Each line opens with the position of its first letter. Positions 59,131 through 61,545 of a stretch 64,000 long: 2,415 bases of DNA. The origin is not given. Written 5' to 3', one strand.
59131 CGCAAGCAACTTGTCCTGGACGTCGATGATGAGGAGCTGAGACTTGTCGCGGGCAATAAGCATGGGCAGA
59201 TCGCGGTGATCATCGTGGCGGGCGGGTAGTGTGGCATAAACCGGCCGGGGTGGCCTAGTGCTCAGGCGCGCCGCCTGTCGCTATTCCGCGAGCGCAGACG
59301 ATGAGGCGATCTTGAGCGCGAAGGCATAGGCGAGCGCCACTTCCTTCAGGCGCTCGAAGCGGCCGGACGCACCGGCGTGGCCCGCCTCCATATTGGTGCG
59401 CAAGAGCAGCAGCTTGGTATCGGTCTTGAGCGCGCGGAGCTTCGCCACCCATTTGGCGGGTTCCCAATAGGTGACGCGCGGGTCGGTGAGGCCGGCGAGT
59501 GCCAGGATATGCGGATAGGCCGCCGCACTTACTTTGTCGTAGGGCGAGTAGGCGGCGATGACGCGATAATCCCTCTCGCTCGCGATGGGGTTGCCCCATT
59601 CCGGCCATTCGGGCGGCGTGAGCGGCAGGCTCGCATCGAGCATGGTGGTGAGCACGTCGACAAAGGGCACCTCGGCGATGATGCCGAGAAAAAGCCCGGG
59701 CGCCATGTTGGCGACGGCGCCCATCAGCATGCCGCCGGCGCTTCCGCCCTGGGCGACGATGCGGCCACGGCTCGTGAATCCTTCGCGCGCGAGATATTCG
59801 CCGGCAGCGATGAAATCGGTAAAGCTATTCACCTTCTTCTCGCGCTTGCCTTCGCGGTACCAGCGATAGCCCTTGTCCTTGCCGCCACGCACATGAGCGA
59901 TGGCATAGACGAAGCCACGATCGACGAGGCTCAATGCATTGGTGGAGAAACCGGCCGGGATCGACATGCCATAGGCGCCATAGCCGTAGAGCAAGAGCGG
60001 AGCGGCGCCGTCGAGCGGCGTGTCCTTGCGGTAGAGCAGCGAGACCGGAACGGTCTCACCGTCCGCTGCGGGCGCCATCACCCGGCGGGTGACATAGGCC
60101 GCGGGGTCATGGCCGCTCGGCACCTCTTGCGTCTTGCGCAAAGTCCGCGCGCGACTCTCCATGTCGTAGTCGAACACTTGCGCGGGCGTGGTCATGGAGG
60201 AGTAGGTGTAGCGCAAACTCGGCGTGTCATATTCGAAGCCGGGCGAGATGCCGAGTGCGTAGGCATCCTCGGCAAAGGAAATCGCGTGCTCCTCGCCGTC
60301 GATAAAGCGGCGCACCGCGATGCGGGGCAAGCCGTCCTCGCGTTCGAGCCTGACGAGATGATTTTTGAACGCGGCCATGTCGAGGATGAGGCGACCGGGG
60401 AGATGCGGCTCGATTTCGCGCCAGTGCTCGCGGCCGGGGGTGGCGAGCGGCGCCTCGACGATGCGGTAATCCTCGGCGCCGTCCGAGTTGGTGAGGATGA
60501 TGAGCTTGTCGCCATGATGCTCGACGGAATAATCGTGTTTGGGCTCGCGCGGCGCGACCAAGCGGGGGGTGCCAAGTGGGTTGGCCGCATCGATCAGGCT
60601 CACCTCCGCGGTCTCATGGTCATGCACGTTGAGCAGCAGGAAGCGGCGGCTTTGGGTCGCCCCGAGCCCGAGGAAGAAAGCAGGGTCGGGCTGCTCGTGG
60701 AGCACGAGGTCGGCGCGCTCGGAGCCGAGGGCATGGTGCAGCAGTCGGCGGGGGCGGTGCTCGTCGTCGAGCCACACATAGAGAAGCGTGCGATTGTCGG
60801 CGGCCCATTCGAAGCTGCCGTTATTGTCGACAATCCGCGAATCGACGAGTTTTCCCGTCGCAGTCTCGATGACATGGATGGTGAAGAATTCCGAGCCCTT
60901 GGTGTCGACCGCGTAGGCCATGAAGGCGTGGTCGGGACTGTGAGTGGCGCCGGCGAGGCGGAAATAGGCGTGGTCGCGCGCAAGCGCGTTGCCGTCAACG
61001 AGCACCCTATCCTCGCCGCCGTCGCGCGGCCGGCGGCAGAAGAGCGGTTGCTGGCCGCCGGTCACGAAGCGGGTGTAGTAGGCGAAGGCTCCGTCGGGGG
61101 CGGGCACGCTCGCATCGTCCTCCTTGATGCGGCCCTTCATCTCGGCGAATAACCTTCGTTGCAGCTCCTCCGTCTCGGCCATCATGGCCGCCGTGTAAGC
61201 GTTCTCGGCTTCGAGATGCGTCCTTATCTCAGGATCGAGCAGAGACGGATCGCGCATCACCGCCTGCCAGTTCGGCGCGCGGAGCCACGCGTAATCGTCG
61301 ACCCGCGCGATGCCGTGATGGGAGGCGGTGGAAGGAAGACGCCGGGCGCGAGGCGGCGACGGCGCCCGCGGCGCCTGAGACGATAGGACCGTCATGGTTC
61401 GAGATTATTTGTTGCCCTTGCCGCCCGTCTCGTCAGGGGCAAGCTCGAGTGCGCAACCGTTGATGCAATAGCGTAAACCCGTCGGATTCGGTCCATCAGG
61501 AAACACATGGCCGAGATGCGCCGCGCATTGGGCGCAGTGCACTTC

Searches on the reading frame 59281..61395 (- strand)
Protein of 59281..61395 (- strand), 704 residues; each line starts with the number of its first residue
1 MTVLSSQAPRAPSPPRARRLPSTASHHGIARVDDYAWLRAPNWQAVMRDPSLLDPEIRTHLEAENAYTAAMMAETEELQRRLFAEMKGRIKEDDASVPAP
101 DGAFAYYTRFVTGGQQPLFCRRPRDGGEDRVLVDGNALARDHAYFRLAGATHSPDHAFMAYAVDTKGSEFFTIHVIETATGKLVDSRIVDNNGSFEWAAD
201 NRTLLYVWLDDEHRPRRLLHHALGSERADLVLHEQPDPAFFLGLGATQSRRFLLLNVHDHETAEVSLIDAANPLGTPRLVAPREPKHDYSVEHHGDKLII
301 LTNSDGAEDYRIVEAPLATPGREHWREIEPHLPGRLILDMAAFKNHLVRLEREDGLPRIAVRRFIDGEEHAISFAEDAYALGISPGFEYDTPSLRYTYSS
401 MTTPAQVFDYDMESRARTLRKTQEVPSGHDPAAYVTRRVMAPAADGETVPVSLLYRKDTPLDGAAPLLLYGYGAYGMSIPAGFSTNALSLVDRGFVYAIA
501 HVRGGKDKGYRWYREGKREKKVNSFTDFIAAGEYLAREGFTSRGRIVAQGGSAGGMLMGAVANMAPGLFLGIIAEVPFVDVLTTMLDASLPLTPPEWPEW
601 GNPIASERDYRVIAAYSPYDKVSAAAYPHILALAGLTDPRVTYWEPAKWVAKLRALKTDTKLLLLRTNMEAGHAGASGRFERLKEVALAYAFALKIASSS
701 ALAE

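Call 63: search_protein_families(library=pfam, proteins=[window:59281-61395:-], max_evalue=0.0001)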
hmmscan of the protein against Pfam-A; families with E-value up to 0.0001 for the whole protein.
window:59281-61395:- (704 aa): 2 families
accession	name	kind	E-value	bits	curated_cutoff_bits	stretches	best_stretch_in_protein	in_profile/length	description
PF02897.21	Peptidase_S9_N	-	9.6e-92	308.3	24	1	16-422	2-413/414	Prolyl oligopeptidase, N-terminal beta-propeller domain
PF00326.27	Peptidase_S9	-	1.7e-63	214.4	22.6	1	483-697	3-210/213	Prolyl oligopeptidase family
